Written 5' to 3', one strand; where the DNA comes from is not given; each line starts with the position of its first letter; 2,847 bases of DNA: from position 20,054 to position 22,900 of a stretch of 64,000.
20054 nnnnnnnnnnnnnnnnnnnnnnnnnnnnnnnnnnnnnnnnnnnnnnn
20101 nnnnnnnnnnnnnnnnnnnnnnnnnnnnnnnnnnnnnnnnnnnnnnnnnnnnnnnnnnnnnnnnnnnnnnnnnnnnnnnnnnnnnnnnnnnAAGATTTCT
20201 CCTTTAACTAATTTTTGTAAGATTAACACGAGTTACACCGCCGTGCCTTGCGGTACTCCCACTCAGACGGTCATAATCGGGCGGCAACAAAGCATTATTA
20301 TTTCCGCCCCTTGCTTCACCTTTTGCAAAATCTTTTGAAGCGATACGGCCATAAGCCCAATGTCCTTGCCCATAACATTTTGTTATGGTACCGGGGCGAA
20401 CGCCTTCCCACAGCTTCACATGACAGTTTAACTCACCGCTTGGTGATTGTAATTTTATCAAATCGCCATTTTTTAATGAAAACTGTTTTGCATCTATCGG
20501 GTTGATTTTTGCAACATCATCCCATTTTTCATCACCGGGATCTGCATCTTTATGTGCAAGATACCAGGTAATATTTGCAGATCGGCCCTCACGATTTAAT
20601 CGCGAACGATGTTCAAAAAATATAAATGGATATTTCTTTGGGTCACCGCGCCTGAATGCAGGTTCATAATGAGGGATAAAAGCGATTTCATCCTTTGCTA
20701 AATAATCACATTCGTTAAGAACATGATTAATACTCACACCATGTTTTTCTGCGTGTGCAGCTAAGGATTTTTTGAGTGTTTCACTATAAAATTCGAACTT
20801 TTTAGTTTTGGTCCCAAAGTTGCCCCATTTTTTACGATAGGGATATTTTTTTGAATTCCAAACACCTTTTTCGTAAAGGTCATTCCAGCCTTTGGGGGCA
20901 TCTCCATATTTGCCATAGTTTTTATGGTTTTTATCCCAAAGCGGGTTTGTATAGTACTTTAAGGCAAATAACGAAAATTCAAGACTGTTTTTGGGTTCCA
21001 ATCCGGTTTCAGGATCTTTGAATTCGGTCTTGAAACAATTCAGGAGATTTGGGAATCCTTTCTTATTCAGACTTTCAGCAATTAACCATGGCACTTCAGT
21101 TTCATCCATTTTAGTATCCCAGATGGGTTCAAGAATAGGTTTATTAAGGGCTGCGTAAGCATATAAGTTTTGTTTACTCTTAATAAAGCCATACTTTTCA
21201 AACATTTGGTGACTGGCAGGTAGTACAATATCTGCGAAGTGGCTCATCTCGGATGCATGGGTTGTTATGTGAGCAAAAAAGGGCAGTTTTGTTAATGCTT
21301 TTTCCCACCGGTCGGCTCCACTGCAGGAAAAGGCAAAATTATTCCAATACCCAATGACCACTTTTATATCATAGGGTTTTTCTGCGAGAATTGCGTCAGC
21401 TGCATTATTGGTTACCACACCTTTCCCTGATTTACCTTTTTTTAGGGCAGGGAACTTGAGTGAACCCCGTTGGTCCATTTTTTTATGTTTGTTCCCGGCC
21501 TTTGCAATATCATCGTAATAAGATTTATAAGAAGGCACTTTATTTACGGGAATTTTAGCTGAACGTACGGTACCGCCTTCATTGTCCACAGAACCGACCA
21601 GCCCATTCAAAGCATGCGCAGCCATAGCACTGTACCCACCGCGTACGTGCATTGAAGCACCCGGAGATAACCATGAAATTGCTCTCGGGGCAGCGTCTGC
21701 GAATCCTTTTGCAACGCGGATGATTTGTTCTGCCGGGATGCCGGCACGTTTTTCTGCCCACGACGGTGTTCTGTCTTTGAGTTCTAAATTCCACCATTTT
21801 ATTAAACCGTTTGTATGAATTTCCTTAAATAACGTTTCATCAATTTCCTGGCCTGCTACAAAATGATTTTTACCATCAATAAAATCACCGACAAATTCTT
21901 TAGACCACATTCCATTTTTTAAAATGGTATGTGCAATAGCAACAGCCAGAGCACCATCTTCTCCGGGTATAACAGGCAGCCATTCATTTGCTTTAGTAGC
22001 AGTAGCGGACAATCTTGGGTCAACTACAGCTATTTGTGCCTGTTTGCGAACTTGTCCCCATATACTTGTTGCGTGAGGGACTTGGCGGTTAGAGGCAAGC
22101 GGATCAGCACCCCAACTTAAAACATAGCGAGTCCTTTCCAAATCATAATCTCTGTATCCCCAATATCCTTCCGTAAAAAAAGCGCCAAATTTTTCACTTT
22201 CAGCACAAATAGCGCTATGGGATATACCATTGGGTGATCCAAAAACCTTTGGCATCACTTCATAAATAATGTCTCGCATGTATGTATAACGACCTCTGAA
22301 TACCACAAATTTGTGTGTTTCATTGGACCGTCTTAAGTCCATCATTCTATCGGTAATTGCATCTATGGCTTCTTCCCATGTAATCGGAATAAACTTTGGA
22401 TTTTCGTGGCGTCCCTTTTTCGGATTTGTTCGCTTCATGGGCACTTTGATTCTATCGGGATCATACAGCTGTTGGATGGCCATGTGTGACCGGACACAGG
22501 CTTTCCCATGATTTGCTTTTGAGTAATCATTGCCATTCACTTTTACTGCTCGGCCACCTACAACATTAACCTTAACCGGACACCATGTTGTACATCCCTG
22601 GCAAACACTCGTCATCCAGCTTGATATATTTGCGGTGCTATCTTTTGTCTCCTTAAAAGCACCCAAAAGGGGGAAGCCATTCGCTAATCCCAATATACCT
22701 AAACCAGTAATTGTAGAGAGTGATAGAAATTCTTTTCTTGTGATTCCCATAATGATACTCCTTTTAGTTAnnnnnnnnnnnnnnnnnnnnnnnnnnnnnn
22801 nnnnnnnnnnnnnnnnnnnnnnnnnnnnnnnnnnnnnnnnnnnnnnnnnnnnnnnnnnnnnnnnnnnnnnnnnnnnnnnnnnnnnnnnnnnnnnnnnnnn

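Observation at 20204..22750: Molybdoenzyme catalytic subunit carries the ArrA (respiratory arsenate reductase) active-site pattern rather than a generic polysulfide-reductase one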

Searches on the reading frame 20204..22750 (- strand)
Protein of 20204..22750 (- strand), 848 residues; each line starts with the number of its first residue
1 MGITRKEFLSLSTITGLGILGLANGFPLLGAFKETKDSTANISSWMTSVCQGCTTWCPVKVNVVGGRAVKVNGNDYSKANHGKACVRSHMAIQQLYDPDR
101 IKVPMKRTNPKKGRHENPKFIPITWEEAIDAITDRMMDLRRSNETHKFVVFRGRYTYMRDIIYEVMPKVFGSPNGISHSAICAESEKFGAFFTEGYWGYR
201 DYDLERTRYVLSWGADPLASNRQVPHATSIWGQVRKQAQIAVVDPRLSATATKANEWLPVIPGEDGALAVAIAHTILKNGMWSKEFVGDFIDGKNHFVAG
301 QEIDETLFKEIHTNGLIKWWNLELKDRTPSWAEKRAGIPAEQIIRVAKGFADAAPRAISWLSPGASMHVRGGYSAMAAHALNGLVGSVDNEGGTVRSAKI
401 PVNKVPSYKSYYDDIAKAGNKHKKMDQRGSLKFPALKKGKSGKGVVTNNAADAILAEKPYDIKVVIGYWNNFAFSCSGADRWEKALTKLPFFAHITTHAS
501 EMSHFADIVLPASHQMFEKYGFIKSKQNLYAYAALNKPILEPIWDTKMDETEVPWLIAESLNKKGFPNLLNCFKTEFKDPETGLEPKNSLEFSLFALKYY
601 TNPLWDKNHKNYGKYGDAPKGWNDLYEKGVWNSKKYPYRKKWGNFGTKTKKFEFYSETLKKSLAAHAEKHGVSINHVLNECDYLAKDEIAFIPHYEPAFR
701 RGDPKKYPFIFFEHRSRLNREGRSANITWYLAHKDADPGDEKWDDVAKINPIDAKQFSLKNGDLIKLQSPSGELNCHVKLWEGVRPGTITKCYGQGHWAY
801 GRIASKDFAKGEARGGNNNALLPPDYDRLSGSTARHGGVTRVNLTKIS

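Call 4: search_solved_structures(query=window:20204-22750:-, max_evalue=0.001, show_alignments=3)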
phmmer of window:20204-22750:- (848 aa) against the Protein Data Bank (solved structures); distinct sequences matched with E-value up to 0.001: 37.
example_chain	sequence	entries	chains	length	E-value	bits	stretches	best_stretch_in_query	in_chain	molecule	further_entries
6cz7_A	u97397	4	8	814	1.5e-287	959.2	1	41-845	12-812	ArrA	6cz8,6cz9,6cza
2vpw_A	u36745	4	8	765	4.1e-50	173.7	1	4-548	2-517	THIOSULFATE REDUCTASE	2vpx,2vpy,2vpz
9vap_A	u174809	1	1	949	8.7e-22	79.9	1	1-291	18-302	Formate dehydrogenase molybdopterin-binding subunit FdhA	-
4ydd_A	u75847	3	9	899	7e-21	77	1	83-284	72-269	DMSO reductase family type II enzyme, molybdopterin subunit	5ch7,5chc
5e7o_A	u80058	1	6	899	9.3e-21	76.5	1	83-284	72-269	DMSO reductase family type II enzyme, molybdopterin subunit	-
7bkb_D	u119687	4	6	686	1.9e-19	72.2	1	40-294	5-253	Formate dehydrogenase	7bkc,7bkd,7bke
6tg9_A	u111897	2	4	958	2.2e-19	72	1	47-392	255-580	Formate dehydrogenase subunit alpha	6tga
7qv7_S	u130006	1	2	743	3e-18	68.2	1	48-521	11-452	Hydrogen dependent carbon dioxide reductase subunit FdhF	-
9wxb_B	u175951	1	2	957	9.3e-18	66.6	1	46-394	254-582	Formate dehydrogenase alpha subunit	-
9t1s_L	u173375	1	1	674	6.5e-17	63.8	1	46-293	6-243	formate dehydrogenase (coenzyme F420)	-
2nya_A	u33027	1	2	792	3.9e-16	61.2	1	44-392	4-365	Periplasmic nitrate reductase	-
2jim_A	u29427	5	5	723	5.8e-15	57.4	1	44-396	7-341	PERIPLASMIC NITRATE REDUCTASE | PROTEIN (PERIPLASMIC NITRATE REDUCTASE)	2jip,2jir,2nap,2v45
2jio_A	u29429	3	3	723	1.5e-14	56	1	44-396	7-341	PERIPLASMIC NITRATE REDUCTASE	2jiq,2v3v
2e7z_A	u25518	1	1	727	1.6e-14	55.9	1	49-292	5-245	Acetylene hydratase Ahy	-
1ogy_A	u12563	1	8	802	1.6e-13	52.6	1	44-392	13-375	PERIPLASMIC NITRATE REDUCTASE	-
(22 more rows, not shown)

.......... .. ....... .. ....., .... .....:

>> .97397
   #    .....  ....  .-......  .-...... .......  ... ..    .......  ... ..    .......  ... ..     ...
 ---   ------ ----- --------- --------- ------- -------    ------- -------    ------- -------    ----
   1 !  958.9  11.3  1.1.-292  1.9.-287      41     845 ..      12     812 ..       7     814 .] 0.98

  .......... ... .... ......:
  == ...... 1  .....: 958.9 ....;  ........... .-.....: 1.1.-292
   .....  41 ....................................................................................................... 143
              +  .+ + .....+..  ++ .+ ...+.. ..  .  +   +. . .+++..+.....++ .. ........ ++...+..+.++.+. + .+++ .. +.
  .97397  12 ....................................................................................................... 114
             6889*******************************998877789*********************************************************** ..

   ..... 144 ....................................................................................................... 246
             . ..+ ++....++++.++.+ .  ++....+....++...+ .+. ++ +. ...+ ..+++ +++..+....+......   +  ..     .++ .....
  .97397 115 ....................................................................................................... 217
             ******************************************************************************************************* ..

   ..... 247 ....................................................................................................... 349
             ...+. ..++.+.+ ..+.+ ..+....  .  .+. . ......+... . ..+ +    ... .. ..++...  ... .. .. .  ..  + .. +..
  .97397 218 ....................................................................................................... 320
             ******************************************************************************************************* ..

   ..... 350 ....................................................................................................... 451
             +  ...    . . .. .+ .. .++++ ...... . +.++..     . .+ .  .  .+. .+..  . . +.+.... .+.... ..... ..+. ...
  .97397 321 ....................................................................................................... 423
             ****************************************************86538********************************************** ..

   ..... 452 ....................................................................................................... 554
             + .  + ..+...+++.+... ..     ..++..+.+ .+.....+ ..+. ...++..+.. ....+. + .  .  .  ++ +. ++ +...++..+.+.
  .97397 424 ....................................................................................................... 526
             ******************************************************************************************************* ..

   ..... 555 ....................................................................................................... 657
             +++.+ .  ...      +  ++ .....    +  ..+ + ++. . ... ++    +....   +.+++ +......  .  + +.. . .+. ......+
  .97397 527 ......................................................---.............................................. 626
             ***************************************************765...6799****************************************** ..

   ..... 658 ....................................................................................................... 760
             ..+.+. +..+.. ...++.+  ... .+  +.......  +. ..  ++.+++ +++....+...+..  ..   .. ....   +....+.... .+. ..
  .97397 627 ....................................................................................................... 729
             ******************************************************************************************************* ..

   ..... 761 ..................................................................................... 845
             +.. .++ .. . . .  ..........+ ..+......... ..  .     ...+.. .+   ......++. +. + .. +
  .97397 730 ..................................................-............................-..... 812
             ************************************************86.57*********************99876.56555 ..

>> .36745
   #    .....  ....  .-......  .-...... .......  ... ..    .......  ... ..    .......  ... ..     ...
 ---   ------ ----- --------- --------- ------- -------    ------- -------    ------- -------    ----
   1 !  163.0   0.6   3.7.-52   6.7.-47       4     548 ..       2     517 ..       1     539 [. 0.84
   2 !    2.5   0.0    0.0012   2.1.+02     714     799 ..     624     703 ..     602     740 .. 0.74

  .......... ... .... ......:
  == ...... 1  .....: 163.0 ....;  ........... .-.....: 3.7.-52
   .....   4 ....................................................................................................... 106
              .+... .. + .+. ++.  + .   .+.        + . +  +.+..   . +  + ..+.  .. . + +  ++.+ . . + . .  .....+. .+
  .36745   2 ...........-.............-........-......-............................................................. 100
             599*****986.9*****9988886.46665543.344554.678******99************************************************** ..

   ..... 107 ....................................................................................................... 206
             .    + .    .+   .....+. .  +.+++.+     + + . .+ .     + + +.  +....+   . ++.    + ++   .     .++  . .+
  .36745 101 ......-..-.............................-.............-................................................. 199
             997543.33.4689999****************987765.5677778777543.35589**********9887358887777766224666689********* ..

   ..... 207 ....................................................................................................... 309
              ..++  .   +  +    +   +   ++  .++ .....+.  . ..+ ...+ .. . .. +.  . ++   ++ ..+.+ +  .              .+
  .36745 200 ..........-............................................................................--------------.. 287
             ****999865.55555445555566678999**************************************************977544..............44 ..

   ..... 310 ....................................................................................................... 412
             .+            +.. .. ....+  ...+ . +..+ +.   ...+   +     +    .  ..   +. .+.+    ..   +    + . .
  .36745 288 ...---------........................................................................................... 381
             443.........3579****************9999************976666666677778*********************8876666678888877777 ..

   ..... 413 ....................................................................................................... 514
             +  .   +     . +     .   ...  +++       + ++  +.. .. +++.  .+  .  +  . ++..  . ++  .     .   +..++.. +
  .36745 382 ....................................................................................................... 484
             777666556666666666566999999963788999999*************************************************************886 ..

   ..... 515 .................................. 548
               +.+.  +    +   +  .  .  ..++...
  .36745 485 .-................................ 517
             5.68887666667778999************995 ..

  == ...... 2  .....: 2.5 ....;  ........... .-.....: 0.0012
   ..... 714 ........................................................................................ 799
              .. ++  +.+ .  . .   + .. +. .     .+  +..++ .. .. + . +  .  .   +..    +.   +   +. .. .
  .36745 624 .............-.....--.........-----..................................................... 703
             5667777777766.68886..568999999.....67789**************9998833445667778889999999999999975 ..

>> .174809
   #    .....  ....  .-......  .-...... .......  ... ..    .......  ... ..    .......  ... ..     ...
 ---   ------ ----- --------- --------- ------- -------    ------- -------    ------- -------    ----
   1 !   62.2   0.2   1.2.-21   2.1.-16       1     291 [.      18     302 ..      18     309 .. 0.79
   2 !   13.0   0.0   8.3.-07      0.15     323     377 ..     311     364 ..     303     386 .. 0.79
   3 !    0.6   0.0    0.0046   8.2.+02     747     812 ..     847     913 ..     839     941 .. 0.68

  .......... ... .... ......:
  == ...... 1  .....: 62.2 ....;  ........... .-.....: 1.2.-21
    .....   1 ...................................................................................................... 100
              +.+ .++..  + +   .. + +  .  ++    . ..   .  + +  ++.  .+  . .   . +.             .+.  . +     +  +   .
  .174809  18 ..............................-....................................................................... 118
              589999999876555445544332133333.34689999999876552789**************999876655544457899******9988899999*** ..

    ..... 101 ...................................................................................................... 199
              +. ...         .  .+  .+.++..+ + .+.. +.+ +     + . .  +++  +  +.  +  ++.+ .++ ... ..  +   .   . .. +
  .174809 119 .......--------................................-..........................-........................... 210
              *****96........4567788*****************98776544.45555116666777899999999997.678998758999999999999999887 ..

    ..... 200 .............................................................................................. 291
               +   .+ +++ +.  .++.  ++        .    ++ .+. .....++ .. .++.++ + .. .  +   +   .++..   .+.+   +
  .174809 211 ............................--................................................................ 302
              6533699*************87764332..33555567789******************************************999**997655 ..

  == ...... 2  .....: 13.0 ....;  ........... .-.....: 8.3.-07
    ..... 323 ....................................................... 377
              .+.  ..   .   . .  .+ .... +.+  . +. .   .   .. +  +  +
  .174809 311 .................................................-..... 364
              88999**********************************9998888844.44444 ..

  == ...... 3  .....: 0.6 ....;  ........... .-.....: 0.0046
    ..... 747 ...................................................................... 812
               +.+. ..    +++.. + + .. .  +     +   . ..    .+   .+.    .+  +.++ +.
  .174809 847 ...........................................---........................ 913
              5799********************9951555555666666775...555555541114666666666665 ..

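Call 5: search_protein_families(library=ncbifam, proteins=[window:20204-22750:-], max_evalue=0.001)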
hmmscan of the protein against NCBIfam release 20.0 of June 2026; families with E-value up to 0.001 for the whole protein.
window:20204-22750:- (848 aa): 24 families
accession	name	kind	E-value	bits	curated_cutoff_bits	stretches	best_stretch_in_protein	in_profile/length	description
NF041714.1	arsenate_red_ArrA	equivalog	0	1128.4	1600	1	35-846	40-847/848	arsenate respiratory reductase molybdopterin-containing subunit ArrA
NF012032.0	PRK15488.1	equivalog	2.7e-77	260.4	694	2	2-548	2-515/759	thiosulfate reductase PhsA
TIGR02166.1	dmsA_ynfE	subfamily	6e-49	166.8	777.7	2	3-549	1-546/794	DMSO/selenate family reductase complex A subunit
NF041783.2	mnquin_red_QrcB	equivalog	3.9e-44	150.9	440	3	46-284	53-285/695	menaquinone reductase molybdopterin-binding-like subunit QrcB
TIGR01591.1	Fdh-alpha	equivalog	3.6e-40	137.7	666.25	1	49-550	2-468/672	formate dehydrogenase subunit alpha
NF041884.1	selenate_YnfF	exception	5.2e-34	117.2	1650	2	4-394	2-397/798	selenate/tellurate reductase subunit YnfF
NF011566.1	PRK14990.1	exception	2.5e-33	115.1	1600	1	42-404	55-431/814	dimethylsulfoxide reductase subunit A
NF041885.1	selenate_YnfE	exception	5.9e-33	113.7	1675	2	2-394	2-404/805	selenate/tellurate reductase subunit YnfE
TIGR03479.1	DMSO_red_II_alp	subfamily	4.3e-29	101.2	984.75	2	76-288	97-304/913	molybdopterin-dependent oxidoreductase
NF011567.1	PRK14991.1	equivalog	6.3e-25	87.1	1750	3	746-801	908-963/1022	tetrathionate reductase subunit TtrA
NF010055.0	PRK13532.1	equivalog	1.6e-23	82.9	904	1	3-392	3-403/830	nitrate reductase catalytic subunit NapA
NF047855.1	AssmNtatRedNasC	equivalog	2.4e-23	82.3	1100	2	31-151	7-120/708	assimilatory nitrate reductase catalytic subunit NasC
TIGR00509.1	bisC_fam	subfamily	5.7e-19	67.8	1017.55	1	205-548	166-498/772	molybdopterin guanine dinucleotide-containing S/N-oxide reductase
TIGR01706.1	NAPA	equivalog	2e-18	66.1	930.55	1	37-393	34-404/830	periplasmic nitrate reductase subunit alpha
NF011682.0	PRK15102.1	equivalog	5.3e-13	48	909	1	236-522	256-535/829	trimethylamine-N-oxide reductase TorA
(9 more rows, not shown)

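Call 6: search_protein_families(library=pfam, proteins=[window:20204-22750:-], max_evalue=0.001)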
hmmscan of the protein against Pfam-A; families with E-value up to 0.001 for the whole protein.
window:20204-22750:- (848 aa): 3 families
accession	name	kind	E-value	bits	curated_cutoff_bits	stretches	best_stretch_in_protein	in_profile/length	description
PF00384.28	Molybdopterin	-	1.7e-28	100.1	24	1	100-549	1-343/353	Molybdopterin oxidoreductase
PF01568.27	Molydop_binding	-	7.9e-12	45.6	26.8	1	736-835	20-106/110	Molydopterin dinucleotide binding domain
PF04879.21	Molybdop_Fe4S4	-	1.1e-10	41.7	22.7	1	45-96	3-54/55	Molybdopterin oxidoreductase Fe4S4 domain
